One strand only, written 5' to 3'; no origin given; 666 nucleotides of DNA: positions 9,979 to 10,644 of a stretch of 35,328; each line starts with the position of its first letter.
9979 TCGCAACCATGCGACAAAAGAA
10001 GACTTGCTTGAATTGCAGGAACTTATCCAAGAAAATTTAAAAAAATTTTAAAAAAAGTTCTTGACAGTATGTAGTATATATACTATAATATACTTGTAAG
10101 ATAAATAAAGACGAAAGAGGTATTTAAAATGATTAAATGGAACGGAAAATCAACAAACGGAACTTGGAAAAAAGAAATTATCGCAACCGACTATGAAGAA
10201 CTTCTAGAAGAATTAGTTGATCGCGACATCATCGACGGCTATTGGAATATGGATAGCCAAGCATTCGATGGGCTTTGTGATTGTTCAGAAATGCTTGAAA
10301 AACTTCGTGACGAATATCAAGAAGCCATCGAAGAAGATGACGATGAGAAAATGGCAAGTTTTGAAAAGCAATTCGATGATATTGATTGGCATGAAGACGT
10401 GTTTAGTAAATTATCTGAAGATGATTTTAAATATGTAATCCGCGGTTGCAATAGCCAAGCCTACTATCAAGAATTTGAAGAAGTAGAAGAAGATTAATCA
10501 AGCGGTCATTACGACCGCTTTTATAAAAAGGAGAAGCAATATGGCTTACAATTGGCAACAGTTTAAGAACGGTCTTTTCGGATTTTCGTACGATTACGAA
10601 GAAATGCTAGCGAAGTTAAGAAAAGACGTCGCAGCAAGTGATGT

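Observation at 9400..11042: Autonomous moron block: five small genes driven by a duplicated 62-bp consensus promoter/operator/leader cassette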

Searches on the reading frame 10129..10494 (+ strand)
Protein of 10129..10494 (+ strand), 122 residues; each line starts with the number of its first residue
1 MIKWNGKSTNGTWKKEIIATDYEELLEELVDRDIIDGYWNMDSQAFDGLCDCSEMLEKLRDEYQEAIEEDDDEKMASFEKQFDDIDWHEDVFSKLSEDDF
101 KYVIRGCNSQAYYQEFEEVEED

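Call 6: search_protein_families(library=pfam, proteins=[window:10129-10494:+], max_evalue=1)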
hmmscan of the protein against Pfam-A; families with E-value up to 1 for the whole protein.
window:10129-10494:+ (122 aa): 4 families
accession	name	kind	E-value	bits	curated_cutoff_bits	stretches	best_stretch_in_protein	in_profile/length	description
PF18908.5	DUF5663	-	0.017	16.1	23.7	0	55-77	38-60/84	Protein of unknown function (DUF5663)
PF16806.10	ExsD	-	0.069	13.9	27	1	14-86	3-75/79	Antiactivator protein ExsD N-terminal domain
PF21822.3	Phage_TAC_15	-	0.09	13.7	22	1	63-115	37-84/127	Phage tail assembly chaperone protein, TAC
PF14300.12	DMP19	-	0.91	10.6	25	0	48-95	48-97/112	DMP19-like protein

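Call 7: search_protein_families(library=phrogs, proteins=[window:10129-10494:+], max_evalue=0.1)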
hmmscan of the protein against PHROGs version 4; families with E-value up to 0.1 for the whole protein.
window:10129-10494:+ (122 aa): 1 family
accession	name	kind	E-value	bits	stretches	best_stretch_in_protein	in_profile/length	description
phrog_17288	-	unknown function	0.078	14.8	1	16-53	34-72/82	-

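Call 8: search_protein_families(library=padloc, proteins=[window:10129-10494:+], max_evalue=1)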
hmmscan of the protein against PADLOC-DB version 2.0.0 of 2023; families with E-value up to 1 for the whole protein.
window:10129-10494:+ (122 aa): 0 families

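Call 17: search_solved_structures(query=window:10129-10494:+, max_evalue=10, show_alignments=2)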
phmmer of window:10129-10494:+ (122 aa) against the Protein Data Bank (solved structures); distinct sequences matched with E-value up to 10: 2.
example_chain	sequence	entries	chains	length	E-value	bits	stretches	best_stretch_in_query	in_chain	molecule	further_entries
5i8l_A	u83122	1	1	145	0.00016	25.5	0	30-67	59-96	Lysozyme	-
3iuu_A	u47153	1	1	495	1.6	12.6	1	34-71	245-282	Putative metallopeptidase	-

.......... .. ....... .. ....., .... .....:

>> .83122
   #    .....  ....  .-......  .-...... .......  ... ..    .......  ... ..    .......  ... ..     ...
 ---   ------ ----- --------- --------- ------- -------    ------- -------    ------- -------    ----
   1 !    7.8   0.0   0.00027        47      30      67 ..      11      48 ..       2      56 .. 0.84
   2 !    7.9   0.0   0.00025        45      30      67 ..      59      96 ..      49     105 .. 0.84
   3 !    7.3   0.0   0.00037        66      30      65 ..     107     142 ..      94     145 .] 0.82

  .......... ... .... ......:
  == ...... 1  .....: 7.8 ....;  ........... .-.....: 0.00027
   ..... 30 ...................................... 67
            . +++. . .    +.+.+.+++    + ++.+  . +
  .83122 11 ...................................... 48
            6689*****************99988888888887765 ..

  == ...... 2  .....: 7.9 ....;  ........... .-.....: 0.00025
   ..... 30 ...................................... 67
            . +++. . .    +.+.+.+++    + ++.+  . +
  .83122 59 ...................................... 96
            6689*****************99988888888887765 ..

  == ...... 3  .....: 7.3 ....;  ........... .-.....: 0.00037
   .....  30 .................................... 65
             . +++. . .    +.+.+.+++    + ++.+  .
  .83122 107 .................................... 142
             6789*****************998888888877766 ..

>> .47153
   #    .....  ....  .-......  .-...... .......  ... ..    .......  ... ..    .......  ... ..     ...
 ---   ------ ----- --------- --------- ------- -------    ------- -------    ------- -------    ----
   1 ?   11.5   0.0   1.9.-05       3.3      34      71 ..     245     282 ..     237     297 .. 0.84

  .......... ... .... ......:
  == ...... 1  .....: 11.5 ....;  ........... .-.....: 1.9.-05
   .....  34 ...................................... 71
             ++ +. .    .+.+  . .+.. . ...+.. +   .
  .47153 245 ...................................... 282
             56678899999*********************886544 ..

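Call 20: find_homologous_proteins(query=window:10129-10494:+, max_evalue=0.001)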
Query window:10129-10494:+ (122 aa): 22 proteins with E <= 0.001 among 26 candidates.
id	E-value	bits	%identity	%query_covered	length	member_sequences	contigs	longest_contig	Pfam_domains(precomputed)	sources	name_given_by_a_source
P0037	1.5e-72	260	98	100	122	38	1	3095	-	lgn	-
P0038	3.5e-72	259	98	100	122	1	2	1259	-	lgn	-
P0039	8.5e-72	257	98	100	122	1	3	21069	-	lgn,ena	-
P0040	8.9e-71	254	96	100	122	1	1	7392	-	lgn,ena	-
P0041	2.2e-70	253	97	100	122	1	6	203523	-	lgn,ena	-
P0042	2.3e-70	253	95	99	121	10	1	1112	-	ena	-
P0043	9.2e-70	251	93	100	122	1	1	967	-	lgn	-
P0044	9.0e-69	248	93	100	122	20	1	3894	-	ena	-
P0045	1.8e-66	240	92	99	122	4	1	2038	-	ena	-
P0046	6.4e-63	229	86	98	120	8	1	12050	-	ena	-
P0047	2.9e-57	211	80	100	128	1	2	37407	-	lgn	-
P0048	1.3e-56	208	79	100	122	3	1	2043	-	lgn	-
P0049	2.3e-56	208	78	100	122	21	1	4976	-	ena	-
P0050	1.4e-55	205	74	100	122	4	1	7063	-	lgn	-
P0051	2.2e-53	198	77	98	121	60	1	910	-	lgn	-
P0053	1.8e-52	195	76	98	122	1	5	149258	-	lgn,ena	-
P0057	1.4e-45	173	67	98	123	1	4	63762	-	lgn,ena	-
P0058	4.5e-25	107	44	95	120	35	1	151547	-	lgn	-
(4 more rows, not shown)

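Call 22: search_dna_similar(query=window:10129-10494:+, collection=phages, mode=protein, max_evalue=1, max_rows=40)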
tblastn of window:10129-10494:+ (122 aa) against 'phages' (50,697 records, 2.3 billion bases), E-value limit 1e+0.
Records with a match: 7; places in all: 7; records where one place covers at least 80% of the query: 3.
Best place of each record, by identity: 90-95% 1; <60% 6.
By first word of the organism name: Streptococcus 3; Bacteroides 3; Kolpuevirus 1.
By host as written in the record: Bacteroides thetaiotaomicron VPI-5484 2; Streptococcus macedonicus 33MO 1; Streptococcus uberis C5072 1; Streptococcus uberis C8329 1; Bacteroides cellulosilyticus 1; Bacteroides thetaiotaomicron VPI-5486 1.
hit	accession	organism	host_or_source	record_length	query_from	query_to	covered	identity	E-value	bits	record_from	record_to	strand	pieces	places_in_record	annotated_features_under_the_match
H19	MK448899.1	Streptococcus phage Javan288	Streptococcus macedonicus 33MO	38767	1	122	100%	91.8%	5e-68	226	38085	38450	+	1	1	hypothetical protein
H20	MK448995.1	Streptococcus phage Javan626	Streptococcus uberis C5072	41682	2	117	95%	44.8%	2e-26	107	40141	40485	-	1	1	hypothetical protein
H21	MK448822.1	Streptococcus phage Javan629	Streptococcus uberis C8329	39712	2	117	95%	44.0%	6e-26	106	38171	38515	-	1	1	hypothetical protein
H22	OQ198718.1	Kolpuevirus sp. 'frurule'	Bacteroides cellulosilyticus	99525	32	84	43%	37.0%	7e-2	37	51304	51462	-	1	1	putative RNA polymerase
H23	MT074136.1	Bacteroides phage DAC15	Bacteroides thetaiotaomicron VPI-5484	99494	32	84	43%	35.2%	7e-1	35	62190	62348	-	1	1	hypothetical protein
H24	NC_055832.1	Bacteroides phage DAC15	Bacteroides thetaiotaomicron VPI-5484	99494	32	84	43%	35.2%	7e-1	35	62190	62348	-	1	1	hypothetical protein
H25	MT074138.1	Bacteroides phage DAC17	Bacteroides thetaiotaomicron VPI-5486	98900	32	84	43%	35.2%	7e-1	35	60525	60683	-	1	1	hypothetical protein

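Call 35: get_annotated_region(hit=H20, flank=2500)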
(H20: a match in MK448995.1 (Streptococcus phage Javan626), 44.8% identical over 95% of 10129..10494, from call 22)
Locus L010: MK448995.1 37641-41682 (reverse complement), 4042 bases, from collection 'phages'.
description: Streptococcus phage Javan626, complete genome.
organism: Streptococcus phage Javan626 (NCBI taxid 2548286)
taxonomy: Viruses; Duplodnaviria; Heunggongvirae; Uroviricota; Caudoviricetes
host: Streptococcus uberis C5072; source: -; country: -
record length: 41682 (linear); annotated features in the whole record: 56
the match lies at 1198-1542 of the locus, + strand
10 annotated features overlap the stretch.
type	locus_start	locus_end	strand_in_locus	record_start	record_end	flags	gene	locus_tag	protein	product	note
CDS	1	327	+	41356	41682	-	-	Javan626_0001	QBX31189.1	hypothetical protein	-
CDS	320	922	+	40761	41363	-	-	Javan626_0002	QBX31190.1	hypothetical protein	-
CDS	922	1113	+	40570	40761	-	-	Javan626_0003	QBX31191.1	hypothetical protein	-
CDS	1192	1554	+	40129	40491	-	-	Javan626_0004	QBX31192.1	hypothetical protein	-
CDS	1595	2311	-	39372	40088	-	-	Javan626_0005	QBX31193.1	lysin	lysin, N-acetylmuramoyl-L-alanine amidase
CDS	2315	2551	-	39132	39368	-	-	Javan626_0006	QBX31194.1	holin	-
CDS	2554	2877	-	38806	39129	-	-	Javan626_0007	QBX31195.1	hypothetical protein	-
CDS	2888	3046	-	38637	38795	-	-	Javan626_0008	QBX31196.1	hypothetical protein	-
CDS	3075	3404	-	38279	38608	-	-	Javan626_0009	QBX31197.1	hypothetical protein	-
CDS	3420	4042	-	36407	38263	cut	-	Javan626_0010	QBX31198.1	membrane protein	Membrane proteins related to metalloendopeptidases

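Call 58: predict_structure(alignment_id=A3)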
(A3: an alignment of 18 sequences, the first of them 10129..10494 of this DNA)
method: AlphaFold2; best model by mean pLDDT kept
length: 122 residues; sequences in the alignment: 18
mean_pLDDT: 92.6   pTM: 0.84
mean pLDDT of the five models: 92.6, 92.2, 91.9, 91.9, 87.9
residues with pLDDT >= 90: 105; 70-90: 13; 50-70: 4; < 50: 0
segments of 3 or more residues with pLDDT < 50: none
pLDDT, mean of each block of 10 residues (from residue 1): 93 93 96 92 93 95 93 93 95 97 85 91 64
secondary structure, 60 per line:
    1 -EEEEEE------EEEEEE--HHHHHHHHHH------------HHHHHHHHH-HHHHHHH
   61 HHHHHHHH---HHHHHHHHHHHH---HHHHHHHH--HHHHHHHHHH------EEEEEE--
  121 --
elements in order: E2-7 E14-19 H22-31 H44-52 H54-68 H72-83 H87-94 H97-106 E113-118

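Call 63: fold_search(model_id=the predicted structure, library=pdb)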
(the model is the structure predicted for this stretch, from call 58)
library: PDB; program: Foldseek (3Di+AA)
matches with E <= 10: 145; with E <= 0.001: 0
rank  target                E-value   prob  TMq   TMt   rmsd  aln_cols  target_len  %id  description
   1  8jft_C                1.3e-03  1.00  0.51  0.56   5.9       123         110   22  Cryo-EM structure of SaCas9-AcrIIA15 CTD-sgRNA complex (released 2024-02-28)
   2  8jfo_A                6.7e-03  1.00  0.52  0.39   5.5       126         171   22  Crystal structure of anti-CRISPR protein AcrIIA15 (released 2024-02-28)
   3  8jfu_C                8.1e-03  1.00  0.41  0.37   6.3       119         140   18  AcrIIA15 in complex with palindromic DNA substrate (released 2024-02-28)
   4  7bpm_MODEL_1_A        8.1e-01  0.28  0.19  0.28   3.5        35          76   23  Solution NMR structure of NF2; de novo designed protein with a novel fold (released 2021-03-24)
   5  7fao_A                1.8e+00  0.09  0.18  0.22   3.5        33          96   12  Top7 surface mutant K42A Q43A K46A K57S K58S, and I68R (released 2022-05-18)
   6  4ky3_A                2.8e+00  0.08  0.17  0.14   3.6        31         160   16  Three-dimensional Structure of the orthorhombic crystal of computationally designed insertion domain , Northeast Struc (released 2013-06-19)
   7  4ikg                  3.4e+00  0.20  0.21  0.31   2.4        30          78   23  Crystal structure of cell death-inducing DFFA-like effector c (released 2014-06-04)
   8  2eel_MODEL_1_A        3.6e+00  0.14  0.23  0.29   3.1        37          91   14  Solution structure of the CIDE-N domain of human cell death activator CIDE-A (released 2007-08-21)
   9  3egr_B                3.6e+00  0.10  0.17  0.27   4.0        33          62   24  CRYSTAL STRUCTURE OF A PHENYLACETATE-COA OXYGENASE SUBUNIT PAAB (REUT_A2307) FROM RALSTONIA EUTROPHA JMP134 AT 2.65 A  (released 2008-09-30)
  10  4kyz_A                3.6e+00  0.06  0.18  0.14   3.6        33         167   12  Three-dimensional structure of triclinic form of de novo design insertion domain, Northeast Structural Genomics Consor (released 2013-07-24)
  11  1qys                  3.8e+00  0.06  0.18  0.22   3.8        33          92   12  Crystal structure of Top7: A computationally designed protein with a novel fold (released 2003-11-25)
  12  9nlh_H                4.1e+00  0.14  0.31  0.08   9.2        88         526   17  E.coli Initiation complex with YheS-EQ2 (released 2025-04-02)
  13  9sfp_d                4.1e+00  0.08  0.21  0.10   3.2        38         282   10  Native cytoplasmic lattices from mouse oocytes (released 2026-03-18)
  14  9e6q_AR               4.1e+00  0.04  0.17  0.25   3.9        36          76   19  Cryo-EM structure of the Pyrobaculum calidifontis 50S ribosomal subunit in complex with Dri (released 2024-11-20)
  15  5xpc_E                4.3e+00  0.13  0.21  0.28   2.7        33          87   18  Crystal Structure of Drep4 CIDE domain (released 2017-07-26)
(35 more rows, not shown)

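Call 65: search_protein_representatives(alignment_id=A3)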
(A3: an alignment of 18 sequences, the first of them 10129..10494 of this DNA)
Query: 18 sequences, 122 profile positions. Proteins with E-value up to 0.001 (for the whole library): 43; up to 1e-10: 10; up to 1e-30: 2. The best 43 are listed.
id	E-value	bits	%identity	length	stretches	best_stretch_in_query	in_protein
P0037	9.0e-66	235.9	-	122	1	1-122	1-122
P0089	1.1e-39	151.7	-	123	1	1-121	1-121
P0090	2.6e-26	108.5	-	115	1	1-118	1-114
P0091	1.7e-25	105.9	-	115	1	1-116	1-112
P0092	2.5e-24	102.1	-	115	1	1-118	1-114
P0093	4.8e-22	94.7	-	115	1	1-116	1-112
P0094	6.7e-22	94.3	-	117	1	1-118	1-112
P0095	1.1e-15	74.2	-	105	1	1-117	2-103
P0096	3.2e-14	69.5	-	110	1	1-119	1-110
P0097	1.6e-12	64.0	-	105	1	1-69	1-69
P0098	1.9e-10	57.3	-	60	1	80-120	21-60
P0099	4.1e-08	49.7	-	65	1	73-116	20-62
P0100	5.3e-08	49.4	-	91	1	1-67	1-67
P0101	5.9e-08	49.2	-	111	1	1-121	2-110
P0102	1.0e-07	48.4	-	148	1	1-59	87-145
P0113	2.7e-05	40.6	-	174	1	1-118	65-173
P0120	1.2e-04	38.6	-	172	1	1-121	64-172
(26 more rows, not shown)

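Call 66: search_solved_structures(query=A3, max_evalue=10, show_alignments=2)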
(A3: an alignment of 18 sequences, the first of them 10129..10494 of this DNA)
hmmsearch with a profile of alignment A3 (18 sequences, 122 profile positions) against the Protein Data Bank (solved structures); distinct sequences matched with E-value up to 10: 6.
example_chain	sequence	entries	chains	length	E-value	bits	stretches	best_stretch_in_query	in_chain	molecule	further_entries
5i8l_A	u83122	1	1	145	0.0006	23.3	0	29-68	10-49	Lysozyme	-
9yg4_B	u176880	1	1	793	0.32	14.5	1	18-63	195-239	Intermembrane lipid transfer protein VPS13A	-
1mjh_A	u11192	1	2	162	0.45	14.1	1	49-88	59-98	PROTEIN (ATP-BINDING DOMAIN OF PROTEIN MJ0577)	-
1y4s_A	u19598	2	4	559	1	12.9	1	25-73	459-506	Chaperone protein htpG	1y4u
2iop_A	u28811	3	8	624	1.1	12.7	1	25-73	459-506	Chaperone protein htpG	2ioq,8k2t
6z35_A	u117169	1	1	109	4.2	10.9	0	46-94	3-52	Maquette 2-1ip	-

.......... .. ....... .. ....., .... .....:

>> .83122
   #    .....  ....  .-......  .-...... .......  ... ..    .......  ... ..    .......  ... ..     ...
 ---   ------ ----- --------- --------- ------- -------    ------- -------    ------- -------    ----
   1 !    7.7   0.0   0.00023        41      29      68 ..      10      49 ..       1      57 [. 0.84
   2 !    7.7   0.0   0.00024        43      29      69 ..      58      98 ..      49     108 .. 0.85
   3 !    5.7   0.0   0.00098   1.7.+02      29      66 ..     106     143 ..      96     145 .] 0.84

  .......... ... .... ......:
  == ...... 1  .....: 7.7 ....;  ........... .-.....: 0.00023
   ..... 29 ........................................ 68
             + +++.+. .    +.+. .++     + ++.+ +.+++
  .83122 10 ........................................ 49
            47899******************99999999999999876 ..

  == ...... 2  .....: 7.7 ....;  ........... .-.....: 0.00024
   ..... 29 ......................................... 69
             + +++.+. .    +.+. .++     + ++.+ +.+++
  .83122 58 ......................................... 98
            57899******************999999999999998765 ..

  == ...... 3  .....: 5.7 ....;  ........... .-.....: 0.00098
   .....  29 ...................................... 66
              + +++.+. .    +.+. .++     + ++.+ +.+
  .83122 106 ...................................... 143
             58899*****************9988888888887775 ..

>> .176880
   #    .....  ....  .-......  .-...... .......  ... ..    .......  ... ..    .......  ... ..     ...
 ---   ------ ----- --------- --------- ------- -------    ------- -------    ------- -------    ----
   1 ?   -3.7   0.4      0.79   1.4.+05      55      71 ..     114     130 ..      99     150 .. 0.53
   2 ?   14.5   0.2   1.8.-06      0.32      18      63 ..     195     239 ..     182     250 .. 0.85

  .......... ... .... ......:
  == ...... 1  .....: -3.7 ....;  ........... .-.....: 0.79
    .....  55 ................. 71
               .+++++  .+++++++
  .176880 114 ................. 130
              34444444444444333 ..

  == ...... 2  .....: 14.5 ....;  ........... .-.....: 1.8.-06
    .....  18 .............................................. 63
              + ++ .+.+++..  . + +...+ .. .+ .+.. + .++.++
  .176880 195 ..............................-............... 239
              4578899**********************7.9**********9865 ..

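Call 86: search_solved_structures(query=P0113, max_evalue=1, show_alignments=2)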
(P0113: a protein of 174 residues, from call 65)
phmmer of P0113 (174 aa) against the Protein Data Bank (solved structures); distinct sequences matched with E-value up to 1: 8.
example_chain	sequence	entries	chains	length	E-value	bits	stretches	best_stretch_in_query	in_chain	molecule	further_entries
8jfo_B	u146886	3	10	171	2.4e-09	40.6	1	8-173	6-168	AcrIIA15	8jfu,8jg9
8jfr_B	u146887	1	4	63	0.00043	23.5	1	7-58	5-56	AcrIIA15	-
9lx2_A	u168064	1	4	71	0.048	16.8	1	3-59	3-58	anti-CRISPR-associated protein Aca11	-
8uh0_A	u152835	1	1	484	0.43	13.7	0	51-139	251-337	Son of sevenless homolog 2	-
6eie_A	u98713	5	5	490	0.44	13.7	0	51-139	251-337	Son of sevenless homolog 2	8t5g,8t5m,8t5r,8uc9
8uf2_A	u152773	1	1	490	0.45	13.7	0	51-139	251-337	Son of sevenless homolog 2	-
9bve_A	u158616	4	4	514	0.46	13.7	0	51-139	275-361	Son of sevenless homolog 2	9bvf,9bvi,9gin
8jft_C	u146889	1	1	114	0.65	13.2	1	66-173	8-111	AcrIIA15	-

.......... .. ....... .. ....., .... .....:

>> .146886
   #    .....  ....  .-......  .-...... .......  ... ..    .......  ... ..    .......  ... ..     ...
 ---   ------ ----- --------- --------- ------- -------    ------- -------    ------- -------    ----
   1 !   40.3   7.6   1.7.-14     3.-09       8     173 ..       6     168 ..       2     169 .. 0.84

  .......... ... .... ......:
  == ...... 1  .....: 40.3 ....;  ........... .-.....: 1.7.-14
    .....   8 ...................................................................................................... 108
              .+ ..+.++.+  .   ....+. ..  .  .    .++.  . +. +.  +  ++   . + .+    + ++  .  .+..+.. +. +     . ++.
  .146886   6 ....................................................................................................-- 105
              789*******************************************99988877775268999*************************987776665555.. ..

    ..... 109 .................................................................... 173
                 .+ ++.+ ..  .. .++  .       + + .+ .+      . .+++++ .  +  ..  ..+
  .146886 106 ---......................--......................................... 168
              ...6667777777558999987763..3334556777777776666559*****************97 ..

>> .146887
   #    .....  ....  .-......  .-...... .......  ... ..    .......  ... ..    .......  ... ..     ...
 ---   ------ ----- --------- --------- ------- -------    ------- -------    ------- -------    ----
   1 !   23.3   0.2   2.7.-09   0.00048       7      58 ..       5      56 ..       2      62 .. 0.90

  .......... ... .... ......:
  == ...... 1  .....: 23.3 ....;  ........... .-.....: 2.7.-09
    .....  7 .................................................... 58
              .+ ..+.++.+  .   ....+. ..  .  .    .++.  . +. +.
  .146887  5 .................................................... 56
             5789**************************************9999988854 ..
